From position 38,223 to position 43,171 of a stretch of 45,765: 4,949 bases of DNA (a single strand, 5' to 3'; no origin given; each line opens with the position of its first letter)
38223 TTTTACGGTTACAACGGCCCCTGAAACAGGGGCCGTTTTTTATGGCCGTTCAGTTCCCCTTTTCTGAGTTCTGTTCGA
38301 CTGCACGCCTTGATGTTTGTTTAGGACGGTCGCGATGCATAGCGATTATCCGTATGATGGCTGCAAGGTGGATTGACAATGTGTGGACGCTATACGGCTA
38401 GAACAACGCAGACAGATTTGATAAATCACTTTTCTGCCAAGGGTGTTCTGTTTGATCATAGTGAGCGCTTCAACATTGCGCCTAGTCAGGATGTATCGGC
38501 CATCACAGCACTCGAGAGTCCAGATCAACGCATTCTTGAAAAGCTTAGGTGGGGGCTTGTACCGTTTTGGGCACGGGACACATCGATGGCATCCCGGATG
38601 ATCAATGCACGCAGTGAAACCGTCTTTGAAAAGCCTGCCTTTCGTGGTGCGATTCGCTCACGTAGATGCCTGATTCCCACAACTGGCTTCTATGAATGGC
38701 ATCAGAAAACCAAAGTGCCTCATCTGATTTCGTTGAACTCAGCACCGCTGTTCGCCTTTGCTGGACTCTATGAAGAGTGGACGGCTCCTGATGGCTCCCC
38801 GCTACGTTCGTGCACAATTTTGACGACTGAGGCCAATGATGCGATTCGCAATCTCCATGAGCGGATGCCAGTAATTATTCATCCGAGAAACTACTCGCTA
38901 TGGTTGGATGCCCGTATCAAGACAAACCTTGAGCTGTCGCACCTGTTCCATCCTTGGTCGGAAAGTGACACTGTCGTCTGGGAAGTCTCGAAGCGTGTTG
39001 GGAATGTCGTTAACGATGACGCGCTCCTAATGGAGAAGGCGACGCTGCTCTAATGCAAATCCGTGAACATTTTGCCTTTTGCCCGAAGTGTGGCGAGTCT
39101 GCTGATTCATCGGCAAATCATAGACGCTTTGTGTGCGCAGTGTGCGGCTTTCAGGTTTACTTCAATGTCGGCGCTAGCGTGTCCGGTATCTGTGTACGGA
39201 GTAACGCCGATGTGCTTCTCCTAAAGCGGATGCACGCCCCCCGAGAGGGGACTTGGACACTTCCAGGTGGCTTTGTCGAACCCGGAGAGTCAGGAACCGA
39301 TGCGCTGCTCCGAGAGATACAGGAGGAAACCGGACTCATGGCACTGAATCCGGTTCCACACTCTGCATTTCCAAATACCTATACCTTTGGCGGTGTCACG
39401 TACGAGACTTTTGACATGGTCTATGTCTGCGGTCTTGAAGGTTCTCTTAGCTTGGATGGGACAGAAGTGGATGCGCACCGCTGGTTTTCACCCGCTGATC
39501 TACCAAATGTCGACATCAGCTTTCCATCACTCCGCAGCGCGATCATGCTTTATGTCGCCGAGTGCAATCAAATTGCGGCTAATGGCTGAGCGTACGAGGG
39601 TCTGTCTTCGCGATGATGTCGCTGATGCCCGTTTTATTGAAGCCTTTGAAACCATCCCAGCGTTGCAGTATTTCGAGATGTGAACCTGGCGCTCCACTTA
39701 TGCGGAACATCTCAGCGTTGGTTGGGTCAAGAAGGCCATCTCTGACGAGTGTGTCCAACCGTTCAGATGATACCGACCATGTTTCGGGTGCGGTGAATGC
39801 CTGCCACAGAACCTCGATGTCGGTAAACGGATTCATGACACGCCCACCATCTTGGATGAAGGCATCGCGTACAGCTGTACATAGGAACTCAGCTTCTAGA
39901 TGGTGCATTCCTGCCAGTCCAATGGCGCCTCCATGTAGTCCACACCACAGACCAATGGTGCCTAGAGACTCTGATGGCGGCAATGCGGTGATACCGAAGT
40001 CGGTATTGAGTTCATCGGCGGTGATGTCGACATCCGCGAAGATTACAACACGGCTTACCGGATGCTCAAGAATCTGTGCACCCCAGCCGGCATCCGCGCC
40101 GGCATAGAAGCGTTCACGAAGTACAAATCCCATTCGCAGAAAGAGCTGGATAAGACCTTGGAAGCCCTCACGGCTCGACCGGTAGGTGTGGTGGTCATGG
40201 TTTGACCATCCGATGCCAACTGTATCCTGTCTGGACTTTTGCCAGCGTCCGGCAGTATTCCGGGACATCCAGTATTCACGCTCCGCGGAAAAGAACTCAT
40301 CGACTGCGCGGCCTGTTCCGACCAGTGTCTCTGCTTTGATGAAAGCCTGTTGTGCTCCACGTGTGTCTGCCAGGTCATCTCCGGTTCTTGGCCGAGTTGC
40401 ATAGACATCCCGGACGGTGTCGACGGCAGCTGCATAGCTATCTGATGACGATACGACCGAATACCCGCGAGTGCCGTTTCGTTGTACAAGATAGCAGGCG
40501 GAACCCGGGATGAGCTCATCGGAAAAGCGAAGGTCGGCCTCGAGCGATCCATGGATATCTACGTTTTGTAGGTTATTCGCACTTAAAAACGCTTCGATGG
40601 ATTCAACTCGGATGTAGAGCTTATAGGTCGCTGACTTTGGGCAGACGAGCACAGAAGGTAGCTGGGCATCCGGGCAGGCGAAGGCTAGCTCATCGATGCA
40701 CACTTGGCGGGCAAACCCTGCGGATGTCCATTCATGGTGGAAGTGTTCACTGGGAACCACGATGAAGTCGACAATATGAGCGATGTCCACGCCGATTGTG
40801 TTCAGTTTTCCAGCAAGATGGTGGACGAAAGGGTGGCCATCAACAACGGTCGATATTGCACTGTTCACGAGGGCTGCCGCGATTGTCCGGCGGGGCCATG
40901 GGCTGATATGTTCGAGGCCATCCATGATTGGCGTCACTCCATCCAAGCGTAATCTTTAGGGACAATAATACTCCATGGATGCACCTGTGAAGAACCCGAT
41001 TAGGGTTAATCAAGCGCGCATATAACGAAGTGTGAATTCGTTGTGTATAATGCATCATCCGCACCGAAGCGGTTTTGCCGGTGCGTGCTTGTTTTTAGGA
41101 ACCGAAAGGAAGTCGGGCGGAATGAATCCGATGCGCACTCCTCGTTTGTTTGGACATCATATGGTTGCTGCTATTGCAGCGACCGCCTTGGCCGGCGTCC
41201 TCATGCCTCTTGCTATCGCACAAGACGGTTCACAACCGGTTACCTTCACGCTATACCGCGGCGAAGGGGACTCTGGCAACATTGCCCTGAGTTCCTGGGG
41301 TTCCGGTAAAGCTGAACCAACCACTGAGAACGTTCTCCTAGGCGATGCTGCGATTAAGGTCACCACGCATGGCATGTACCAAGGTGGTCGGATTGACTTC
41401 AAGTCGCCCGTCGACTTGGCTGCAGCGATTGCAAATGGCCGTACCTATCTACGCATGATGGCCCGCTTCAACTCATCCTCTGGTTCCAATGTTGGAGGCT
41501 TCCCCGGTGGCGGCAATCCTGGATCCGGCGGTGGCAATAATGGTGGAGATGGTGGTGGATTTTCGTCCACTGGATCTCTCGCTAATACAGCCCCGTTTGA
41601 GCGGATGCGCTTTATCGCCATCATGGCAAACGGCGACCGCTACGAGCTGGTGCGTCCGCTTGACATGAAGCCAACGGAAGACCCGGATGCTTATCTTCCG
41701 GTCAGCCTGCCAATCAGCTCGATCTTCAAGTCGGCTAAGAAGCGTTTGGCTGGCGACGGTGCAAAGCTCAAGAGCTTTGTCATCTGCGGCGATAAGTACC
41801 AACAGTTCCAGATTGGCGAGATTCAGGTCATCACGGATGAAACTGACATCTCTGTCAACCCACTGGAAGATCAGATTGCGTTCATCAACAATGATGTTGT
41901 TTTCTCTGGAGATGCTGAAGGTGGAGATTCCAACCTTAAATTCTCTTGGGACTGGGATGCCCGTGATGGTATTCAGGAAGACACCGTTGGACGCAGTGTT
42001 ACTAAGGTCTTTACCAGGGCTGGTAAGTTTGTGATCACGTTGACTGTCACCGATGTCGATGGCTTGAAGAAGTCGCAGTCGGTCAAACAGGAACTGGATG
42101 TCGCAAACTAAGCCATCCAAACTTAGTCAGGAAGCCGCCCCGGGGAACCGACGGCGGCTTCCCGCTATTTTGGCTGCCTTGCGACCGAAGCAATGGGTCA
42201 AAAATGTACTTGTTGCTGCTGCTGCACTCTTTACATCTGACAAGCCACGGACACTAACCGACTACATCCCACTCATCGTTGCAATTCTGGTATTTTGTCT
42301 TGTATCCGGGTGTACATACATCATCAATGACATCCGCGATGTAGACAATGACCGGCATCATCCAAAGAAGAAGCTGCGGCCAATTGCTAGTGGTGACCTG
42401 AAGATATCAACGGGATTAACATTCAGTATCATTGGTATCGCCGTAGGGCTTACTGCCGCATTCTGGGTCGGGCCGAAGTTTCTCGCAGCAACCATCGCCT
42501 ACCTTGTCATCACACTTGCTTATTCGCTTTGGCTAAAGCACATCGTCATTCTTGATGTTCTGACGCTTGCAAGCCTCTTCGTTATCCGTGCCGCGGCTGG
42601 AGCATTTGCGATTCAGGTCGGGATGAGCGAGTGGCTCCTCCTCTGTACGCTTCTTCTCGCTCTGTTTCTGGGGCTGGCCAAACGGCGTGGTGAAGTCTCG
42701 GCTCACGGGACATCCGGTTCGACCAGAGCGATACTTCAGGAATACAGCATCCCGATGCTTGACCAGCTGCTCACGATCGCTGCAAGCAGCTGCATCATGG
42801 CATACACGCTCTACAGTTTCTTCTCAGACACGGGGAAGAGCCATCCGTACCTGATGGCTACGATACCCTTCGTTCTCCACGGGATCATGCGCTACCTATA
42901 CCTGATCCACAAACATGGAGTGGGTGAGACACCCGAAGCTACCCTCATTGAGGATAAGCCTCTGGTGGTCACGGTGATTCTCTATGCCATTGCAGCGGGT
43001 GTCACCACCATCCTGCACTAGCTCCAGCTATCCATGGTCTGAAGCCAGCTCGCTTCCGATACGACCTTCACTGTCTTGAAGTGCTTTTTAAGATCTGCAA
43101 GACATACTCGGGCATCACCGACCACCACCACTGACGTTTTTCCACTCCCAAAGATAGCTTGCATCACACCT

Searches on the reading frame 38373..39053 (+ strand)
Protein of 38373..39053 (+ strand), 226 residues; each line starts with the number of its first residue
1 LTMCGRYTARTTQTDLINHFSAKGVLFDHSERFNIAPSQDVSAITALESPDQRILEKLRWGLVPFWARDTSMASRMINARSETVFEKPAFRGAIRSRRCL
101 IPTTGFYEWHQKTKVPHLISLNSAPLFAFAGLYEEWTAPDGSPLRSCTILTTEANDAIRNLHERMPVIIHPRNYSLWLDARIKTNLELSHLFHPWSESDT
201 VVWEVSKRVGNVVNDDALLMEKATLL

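Call 5: search_protein_families(library=pfam, proteins=[window:38373-39053:+], max_evalue=0.001)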
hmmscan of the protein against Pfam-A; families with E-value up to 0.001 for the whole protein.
window:38373-39053:+ (226 aa): 1 family
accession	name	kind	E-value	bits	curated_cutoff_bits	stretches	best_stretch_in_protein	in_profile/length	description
PF02586.19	SRAP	-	3.9e-70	236.2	27.1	1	3-212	1-214/214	SOS response associated peptidase (SRAP)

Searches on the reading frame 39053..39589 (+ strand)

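Call 5: search_protein_families(library=pfam, proteins=[window:39053-39589:+], max_evalue=0.001)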
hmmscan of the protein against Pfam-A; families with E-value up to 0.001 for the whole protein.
window:39053-39589:+ (178 aa): 2 families
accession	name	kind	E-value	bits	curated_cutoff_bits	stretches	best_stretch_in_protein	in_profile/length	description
PF00293.34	NUDIX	-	1.2e-20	74.3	21.1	1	43-150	6-118/134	NUDIX domain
PF14815.12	NUDIX_4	-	6e-05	23.2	35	1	51-158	9-104/113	NUDIX domain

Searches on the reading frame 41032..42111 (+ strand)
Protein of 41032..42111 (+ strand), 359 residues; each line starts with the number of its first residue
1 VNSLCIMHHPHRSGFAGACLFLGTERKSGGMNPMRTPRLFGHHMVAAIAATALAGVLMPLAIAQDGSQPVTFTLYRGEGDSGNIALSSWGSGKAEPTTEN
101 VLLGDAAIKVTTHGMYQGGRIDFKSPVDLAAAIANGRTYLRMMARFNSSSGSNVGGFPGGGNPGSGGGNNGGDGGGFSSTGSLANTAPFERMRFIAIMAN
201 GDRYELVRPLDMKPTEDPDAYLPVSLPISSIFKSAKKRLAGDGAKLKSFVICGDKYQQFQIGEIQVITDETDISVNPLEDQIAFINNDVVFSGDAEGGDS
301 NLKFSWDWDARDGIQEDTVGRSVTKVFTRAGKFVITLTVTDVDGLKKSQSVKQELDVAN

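Call 7: search_protein_families(library=pfam, proteins=[window:41032-42111:+], max_evalue=0.01)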
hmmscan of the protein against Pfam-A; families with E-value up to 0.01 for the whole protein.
window:41032-42111:+ (359 aa): 2 families
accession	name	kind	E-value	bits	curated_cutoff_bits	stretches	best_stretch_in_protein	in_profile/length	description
PF18911.6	PKD_4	-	2.4e-08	34.4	27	1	283-350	14-79/85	PKD domain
PF00801.26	PKD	-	5.3e-08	33.2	23.5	1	287-349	15-75/80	PKD domain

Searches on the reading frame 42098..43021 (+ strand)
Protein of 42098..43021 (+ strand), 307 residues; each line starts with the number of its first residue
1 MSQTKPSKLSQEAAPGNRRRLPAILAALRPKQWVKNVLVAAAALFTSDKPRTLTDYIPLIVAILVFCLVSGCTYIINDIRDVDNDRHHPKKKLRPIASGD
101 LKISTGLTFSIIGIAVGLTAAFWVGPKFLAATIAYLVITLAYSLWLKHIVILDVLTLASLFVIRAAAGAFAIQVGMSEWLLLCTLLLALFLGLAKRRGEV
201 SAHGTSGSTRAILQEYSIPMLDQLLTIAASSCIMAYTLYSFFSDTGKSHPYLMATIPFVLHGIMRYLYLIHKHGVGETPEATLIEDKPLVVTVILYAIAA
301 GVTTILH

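Call 7: search_protein_families(library=pfam, proteins=[window:42098-43021:+], max_evalue=0.01)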
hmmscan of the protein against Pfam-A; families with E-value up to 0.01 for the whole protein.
window:42098-43021:+ (307 aa): 1 family
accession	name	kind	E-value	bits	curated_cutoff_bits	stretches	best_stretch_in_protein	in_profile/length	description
PF01040.23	UbiA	-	9.9e-23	81.1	34.2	1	52-207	18-176/250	UbiA prenyltransferase family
